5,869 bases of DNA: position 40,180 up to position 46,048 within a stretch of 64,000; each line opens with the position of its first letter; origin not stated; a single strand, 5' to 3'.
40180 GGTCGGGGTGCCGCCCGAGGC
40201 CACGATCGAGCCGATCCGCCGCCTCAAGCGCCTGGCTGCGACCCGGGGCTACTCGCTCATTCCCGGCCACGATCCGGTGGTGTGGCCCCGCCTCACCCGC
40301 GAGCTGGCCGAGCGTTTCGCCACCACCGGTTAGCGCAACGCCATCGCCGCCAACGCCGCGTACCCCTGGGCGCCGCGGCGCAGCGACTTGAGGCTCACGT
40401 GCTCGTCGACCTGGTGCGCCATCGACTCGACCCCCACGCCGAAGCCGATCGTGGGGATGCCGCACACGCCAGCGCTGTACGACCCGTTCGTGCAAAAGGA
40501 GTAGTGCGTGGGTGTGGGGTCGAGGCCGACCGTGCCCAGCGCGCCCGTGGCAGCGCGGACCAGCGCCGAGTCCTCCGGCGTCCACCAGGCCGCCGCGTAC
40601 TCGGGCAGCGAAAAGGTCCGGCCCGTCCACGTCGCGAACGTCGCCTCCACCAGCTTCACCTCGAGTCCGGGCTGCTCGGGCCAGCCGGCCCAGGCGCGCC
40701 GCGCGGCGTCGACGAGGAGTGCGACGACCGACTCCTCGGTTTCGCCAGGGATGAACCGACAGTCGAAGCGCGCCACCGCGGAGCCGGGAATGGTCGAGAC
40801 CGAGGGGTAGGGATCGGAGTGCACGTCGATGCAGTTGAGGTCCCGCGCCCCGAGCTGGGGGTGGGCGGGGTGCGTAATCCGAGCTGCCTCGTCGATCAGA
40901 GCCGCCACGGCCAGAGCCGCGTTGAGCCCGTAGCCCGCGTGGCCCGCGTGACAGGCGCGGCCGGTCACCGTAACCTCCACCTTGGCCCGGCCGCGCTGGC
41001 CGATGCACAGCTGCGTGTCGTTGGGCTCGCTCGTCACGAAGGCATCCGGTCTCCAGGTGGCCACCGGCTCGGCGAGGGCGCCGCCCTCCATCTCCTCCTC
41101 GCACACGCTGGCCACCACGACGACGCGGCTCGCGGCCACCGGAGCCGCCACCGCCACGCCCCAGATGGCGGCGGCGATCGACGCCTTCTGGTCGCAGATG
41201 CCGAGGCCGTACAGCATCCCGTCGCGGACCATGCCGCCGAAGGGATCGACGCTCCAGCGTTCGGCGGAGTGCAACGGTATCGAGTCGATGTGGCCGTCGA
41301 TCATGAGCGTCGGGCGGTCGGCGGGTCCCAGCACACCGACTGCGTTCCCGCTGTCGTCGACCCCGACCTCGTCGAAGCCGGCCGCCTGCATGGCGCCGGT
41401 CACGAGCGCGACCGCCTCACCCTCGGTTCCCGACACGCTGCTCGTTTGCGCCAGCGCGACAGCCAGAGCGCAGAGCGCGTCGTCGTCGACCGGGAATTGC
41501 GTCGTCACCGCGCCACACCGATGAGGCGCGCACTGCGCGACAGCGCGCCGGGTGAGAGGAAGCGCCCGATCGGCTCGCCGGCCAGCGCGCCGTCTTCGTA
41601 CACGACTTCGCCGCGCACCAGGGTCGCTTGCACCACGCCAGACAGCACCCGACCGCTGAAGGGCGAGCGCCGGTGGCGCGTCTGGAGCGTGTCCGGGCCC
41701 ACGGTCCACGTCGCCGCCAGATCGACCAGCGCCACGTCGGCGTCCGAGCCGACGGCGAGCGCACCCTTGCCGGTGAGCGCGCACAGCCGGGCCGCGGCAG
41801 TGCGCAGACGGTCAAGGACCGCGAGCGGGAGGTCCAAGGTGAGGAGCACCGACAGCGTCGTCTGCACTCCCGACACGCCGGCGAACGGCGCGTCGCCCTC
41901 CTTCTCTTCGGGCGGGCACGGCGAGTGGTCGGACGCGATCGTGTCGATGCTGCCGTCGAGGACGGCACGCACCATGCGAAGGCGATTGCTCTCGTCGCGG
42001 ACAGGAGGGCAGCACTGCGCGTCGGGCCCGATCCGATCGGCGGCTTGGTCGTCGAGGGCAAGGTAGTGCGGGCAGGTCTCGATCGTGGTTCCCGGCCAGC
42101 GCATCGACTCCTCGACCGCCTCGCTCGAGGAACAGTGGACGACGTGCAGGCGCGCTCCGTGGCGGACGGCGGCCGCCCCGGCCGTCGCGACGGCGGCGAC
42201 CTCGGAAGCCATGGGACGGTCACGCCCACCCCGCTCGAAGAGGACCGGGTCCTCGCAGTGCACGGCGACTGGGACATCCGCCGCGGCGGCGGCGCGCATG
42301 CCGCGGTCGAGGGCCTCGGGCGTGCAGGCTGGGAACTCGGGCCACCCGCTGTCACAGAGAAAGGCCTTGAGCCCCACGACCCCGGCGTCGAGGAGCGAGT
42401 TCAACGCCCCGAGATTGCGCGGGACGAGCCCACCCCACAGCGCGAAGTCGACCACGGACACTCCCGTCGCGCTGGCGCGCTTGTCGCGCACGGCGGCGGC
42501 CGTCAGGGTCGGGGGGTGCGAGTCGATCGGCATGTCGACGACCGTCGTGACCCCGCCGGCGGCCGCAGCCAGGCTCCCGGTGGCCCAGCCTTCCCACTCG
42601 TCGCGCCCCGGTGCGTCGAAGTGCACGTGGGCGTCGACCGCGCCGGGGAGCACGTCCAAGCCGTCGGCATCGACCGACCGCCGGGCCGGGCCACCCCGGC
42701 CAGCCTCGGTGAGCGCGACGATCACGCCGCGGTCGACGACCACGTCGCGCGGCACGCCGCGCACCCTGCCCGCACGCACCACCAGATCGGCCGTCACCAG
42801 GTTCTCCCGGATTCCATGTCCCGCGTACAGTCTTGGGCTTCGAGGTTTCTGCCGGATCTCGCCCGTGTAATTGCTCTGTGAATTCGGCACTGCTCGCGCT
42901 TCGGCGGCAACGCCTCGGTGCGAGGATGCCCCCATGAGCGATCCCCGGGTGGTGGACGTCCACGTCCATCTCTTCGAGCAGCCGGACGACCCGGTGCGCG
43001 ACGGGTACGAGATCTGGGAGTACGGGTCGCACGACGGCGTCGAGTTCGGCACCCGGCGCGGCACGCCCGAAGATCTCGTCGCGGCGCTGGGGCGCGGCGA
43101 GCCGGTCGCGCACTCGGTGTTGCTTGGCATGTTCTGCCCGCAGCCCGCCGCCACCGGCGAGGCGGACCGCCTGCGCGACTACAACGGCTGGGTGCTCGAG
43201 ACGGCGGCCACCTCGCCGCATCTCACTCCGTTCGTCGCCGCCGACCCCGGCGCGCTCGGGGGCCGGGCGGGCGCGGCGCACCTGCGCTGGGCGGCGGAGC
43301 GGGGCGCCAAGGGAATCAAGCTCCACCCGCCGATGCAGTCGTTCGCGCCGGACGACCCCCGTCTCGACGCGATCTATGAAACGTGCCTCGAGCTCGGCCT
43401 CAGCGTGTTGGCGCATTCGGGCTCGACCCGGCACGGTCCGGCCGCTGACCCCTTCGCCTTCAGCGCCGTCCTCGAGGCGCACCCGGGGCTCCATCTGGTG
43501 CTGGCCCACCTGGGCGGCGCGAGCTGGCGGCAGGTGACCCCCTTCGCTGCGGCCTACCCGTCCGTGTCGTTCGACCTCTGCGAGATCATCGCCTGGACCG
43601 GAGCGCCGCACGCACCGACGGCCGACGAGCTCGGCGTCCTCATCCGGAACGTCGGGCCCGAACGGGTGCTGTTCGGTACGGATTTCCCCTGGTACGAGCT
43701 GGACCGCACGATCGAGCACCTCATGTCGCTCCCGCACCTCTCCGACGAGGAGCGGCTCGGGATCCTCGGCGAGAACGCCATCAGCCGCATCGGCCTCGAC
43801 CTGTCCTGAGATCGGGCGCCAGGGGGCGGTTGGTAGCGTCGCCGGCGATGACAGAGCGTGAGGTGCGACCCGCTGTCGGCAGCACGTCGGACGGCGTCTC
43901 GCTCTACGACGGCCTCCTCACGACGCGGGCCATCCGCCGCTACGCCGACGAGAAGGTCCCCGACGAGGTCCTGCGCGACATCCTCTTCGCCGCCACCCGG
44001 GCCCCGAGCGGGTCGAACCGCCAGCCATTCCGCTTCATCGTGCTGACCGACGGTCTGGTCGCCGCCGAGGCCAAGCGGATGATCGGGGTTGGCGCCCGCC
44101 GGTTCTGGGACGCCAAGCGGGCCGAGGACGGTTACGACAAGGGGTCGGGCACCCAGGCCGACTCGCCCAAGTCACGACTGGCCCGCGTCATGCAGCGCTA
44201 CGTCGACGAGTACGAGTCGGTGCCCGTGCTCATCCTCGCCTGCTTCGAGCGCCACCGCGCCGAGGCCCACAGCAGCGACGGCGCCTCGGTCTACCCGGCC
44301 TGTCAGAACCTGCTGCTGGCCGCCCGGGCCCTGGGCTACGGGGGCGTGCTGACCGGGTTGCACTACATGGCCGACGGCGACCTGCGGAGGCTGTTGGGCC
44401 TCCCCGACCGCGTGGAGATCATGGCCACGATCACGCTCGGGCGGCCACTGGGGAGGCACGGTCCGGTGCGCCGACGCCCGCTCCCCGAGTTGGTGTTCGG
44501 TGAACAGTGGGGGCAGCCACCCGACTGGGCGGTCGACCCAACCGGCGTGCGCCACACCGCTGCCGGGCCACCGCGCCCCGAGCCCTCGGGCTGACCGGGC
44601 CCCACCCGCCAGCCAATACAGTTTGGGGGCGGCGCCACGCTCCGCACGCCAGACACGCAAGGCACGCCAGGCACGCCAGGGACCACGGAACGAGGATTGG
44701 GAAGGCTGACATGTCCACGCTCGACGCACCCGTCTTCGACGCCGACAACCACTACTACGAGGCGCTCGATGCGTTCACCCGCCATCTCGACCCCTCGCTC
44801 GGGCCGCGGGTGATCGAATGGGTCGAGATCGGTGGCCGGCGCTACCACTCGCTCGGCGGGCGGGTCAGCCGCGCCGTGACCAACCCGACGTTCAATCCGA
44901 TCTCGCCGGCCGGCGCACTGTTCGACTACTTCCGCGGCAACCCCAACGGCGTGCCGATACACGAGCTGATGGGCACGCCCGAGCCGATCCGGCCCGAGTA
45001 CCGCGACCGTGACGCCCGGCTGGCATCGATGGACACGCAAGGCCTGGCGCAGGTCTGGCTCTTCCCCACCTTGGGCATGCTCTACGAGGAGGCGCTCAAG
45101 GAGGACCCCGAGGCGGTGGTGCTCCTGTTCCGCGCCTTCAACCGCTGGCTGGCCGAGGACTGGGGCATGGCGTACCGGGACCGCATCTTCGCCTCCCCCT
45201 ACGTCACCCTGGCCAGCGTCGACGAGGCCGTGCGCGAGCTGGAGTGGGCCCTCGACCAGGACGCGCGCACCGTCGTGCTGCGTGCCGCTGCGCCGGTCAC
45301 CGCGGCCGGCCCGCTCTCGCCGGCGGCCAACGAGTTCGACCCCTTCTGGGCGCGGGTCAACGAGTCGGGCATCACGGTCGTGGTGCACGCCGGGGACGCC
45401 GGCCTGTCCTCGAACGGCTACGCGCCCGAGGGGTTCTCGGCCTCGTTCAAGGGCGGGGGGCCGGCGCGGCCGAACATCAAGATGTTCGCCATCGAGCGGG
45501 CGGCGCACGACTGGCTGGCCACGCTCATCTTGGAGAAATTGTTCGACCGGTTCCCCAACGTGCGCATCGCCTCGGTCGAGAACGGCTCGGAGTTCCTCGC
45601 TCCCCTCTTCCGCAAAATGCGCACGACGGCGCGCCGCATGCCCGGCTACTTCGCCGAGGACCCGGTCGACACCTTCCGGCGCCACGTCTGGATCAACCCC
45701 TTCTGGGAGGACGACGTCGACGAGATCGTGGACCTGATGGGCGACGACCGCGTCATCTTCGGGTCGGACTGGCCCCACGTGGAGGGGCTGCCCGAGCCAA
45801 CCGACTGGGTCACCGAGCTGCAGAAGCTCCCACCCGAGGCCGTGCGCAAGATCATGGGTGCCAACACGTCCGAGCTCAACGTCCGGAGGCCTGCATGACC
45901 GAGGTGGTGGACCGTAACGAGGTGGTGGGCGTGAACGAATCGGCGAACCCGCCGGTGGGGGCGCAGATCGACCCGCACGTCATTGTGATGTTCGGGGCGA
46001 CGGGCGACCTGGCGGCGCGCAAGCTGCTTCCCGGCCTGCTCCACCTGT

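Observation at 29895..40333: Riboswitch-controlled, translationally coupled 11-gene operon combining GS-like ligase, GATase-like hydrolase and a Rieske oxygenase: candidate undescribed guanidine (or substituted-guanidine) pathway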

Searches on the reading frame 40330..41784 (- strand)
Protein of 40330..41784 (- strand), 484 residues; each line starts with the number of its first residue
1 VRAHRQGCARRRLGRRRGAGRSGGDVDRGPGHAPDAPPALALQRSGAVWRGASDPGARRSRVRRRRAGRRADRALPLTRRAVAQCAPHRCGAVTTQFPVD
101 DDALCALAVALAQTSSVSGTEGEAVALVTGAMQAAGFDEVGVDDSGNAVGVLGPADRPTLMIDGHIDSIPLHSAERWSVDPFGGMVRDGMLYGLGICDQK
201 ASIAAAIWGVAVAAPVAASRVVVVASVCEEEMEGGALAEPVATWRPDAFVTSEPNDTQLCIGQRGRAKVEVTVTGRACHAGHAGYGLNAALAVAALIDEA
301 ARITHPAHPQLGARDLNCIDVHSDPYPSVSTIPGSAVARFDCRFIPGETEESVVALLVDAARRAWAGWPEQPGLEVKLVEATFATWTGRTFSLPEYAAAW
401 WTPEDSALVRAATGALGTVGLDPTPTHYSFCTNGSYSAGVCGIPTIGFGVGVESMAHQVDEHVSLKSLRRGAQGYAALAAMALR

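Call 8: search_protein_families(library=pfam, proteins=[window:40330-41784:-], max_evalue=0.00001)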
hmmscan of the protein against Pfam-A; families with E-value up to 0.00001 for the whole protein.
window:40330-41784:- (484 aa): 2 families
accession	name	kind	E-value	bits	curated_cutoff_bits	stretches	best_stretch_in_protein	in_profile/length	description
PF01546.33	Peptidase_M20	-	9.1e-23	81.7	24.6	1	162-479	2-204/206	Peptidase family M20/M25/M40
PF07687.19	M20_dimer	-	7e-15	55.3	21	1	261-364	1-102/107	Peptidase dimerisation domain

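Call 96: search_protein_families(library=ncbifam, proteins=[window:40330-41784:-], max_evalue=1e-10)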
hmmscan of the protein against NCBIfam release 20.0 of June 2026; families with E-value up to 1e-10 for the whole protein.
window:40330-41784:- (484 aa): 26 families (the best 25 are shown)
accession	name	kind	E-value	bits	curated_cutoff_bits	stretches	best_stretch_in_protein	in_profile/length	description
NF009555.0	PRK13004.1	equivalog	1.5e-84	284.2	321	1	104-481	17-394/399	YgeY family selenium metabolism-linked hydrolase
TIGR03526.1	selenium_YgeY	hypoth_equivalog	1.6e-53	182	321.5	1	106-481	17-392/395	YgeY family selenium metabolism-linked hydrolase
TIGR01910.1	DapE-ArgE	subfamily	1.1e-36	126.9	217.6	1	146-469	53-368/373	ArgE/DapE family deacylase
NF006399.0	PRK08651.1-2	equivalog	1.4e-34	119.8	381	1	119-470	25-392/405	succinyl-diaminopimelate desuccinylase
TIGR01892.1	AcOrn-deacetyl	equivalog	3.5e-29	102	297.7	1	121-472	17-358/365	acetylornithine deacetylase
NF005306.0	PRK06837.1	subfamily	7.8e-29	100.7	376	1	139-479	77-418/427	ArgE/DapE family deacylase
NF005710.0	PRK07522.1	subfamily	2e-26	93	412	1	110-475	19-381/391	acetylornithine deacetylase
TIGR01900.1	dapE-gram_pos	equivalog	2.9e-25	88.9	304.2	1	104-474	5-345/351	succinyl-diaminopimelate desuccinylase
NF009557.0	PRK13009.1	equivalog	7.4e-25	87.9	284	1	105-477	6-369/377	succinyl-diaminopimelate desuccinylase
NF006400.0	PRK08651.1-3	equivalog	2.3e-24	85.9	374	1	156-479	82-403/410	succinyl-diaminopimelate desuccinylase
NF006365.0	PRK08588.1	subfamily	5.5e-24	85.2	289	1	147-360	55-274/383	succinyl-diaminopimelate desuccinylase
NF005373.0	PRK06915.1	equivalog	5.3e-22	78.3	428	1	142-295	77-234/422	peptidase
NF006402.0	PRK08651.1-5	equivalog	7.5e-22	77.8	369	1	123-473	23-358/369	succinyl-diaminopimelate desuccinylase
NF003367.0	PRK04443.1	equivalog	2.2e-20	73.3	363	1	106-285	11-176/349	[LysW]-lysine hydrolase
NF003474.0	PRK05111.1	equivalog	2.6e-19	69.4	460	1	147-470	63-368/383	acetylornithine deacetylase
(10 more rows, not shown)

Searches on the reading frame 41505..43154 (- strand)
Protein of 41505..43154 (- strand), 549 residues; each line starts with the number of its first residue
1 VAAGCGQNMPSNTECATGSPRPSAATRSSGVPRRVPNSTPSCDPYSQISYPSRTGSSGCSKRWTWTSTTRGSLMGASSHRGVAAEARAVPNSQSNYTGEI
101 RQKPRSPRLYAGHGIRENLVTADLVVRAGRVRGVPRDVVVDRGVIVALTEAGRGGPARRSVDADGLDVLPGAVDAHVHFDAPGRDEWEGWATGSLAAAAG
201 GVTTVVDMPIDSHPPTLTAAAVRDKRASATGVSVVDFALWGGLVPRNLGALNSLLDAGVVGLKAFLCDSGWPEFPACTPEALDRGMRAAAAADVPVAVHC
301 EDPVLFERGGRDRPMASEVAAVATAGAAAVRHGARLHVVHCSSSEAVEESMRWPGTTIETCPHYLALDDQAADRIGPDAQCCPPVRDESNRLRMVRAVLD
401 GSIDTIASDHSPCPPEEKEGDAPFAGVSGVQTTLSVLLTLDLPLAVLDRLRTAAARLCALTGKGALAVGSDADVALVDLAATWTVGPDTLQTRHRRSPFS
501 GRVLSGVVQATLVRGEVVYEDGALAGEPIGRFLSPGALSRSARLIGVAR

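Call 8: search_protein_families(library=pfam, proteins=[window:41505-43154:-], max_evalue=0.00001)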
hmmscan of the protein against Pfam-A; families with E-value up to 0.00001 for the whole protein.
window:41505-43154:- (549 aa): 2 families
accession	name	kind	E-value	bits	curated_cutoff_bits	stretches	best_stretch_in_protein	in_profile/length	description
PF01979.26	Amidohydro_1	-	3.4e-18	66.4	25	1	168-518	2-345/345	Amidohydrolase family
PF07969.17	Amidohydro_3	-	2.2e-08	34.5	29.7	0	446-519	412-472/472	Amidohydrolase family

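Call 96: search_protein_families(library=ncbifam, proteins=[window:41505-43154:-], max_evalue=1e-10)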
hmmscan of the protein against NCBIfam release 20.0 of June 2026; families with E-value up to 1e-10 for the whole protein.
window:41505-43154:- (549 aa): 30 families (the best 25 are shown)
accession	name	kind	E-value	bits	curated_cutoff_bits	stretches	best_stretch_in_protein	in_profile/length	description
TIGR03178.1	allantoinase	equivalog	3.8e-119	398.4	357.85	1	135-534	17-440/441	allantoinase AllB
NF004839.0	PRK06189.1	equivalog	3.8e-113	378.5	631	1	123-535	4-447/451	allantoinase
NF002668.0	PRK02382.1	equivalog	2.1e-77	260.7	452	1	122-524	4-416/436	dihydroorotase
NF005960.0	PRK08044.1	equivalog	4.2e-76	256.5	688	1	137-533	22-448/453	allantoinase AllB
NF005751.0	PRK07575.1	equivalog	2.3e-65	220.8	529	1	122-531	10-432/440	dihydroorotase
TIGR00857.1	pyrC_multi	subfamily_domain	5.8e-65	219.9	279.05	1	136-522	6-412/412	dihydroorotase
NF006559.0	PRK09060.1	equivalog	5.6e-64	216.1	482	1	122-532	5-435/444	dihydroorotase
NF058539.1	ergo_uti2_ErtD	equivalog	1.3e-57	195.8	650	1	120-533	6-445/449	hydantoin-5-propionate amidohydrolase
NF006688.0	PRK09236.1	equivalog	8.5e-55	186.3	535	1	125-531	11-438/444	dihydroorotase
NF058538.1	ergo_util_ErtD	equivalog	2.7e-54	184.7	600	1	138-535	21-446/446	hydantoin-5-propionate amidohydrolase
NF006836.0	PRK09357.1-1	equivalog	4e-48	164.2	538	1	128-524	9-429/432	dihydroorotase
NF003271.0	PRK04250.1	equivalog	5.3e-46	157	405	1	134-532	17-401/407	dihydroorotase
NF006841.0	PRK09357.2-2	equivalog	5.5e-46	157.1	640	1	133-520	16-418/421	dihydroorotase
NF006839.0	PRK09357.1-4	equivalog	2.3e-44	151.7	576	1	136-521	20-422/422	dihydroorotase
TIGR02033.1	D-hydantoinase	equivalog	3.2e-43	148.3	393.25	1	134-533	15-452/454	dihydropyrimidinase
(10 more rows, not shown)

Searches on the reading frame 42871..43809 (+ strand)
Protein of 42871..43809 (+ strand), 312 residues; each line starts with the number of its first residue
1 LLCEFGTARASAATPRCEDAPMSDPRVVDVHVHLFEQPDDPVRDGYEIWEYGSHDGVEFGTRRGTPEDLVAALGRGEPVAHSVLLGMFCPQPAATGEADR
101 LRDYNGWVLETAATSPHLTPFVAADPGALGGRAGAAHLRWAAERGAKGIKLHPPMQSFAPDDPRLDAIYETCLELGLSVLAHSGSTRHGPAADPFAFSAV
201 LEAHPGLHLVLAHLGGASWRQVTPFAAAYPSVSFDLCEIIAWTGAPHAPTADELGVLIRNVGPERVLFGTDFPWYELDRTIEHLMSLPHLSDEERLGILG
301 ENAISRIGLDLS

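Call 79: search_protein_families(library=pfam, proteins=[window:42871-43809:+], max_evalue=0.00001)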
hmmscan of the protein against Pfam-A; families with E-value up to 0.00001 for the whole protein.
window:42871-43809:+ (312 aa): 1 family
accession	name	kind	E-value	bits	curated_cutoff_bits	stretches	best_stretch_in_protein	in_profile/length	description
PF04909.20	Amidohydro_2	-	8.9e-35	121.3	26.4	1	28-304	1-284/289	Amidohydrolase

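Call 96: search_protein_families(library=ncbifam, proteins=[window:42871-43809:+], max_evalue=1e-10)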
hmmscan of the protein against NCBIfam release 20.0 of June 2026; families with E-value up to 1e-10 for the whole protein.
window:42871-43809:+ (312 aa): 0 families

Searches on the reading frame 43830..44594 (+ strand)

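Call 60: search_protein_families(library=pfam, proteins=[window:43830-44594:+], max_evalue=0.0001)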
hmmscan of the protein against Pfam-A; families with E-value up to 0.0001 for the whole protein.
window:43830-44594:+ (254 aa): 2 families
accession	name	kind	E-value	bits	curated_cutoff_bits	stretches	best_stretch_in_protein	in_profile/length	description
PF00881.29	Nitroreductase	-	4.5e-25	89.2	23.5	1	32-205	4-167/167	Nitroreductase family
PF14512.11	TM1586_NiRdase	-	2.5e-05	24.4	27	0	38-84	151-195/215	Putative TM nitroreductase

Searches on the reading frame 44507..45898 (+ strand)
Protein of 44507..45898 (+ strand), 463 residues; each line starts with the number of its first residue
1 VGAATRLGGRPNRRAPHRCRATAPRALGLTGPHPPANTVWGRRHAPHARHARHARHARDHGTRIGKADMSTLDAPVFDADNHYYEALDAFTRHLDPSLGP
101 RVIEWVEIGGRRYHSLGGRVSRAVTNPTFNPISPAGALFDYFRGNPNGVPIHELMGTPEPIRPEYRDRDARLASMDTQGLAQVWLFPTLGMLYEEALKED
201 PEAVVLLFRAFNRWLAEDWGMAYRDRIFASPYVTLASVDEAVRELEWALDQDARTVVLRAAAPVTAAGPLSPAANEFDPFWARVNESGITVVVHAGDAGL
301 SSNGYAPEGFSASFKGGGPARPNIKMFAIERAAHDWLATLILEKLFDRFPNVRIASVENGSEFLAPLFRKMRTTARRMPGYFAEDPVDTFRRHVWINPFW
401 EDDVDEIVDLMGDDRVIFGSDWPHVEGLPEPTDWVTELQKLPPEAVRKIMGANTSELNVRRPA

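Call 60: search_protein_families(library=pfam, proteins=[window:44507-45898:+], max_evalue=0.0001)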
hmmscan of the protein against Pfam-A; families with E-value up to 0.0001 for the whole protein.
window:44507-45898:+ (463 aa): 1 family
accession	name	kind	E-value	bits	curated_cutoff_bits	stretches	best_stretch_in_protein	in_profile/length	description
PF04909.20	Amidohydro_2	-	1.6e-22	81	26.4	1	166-454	19-283/289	Amidohydrolase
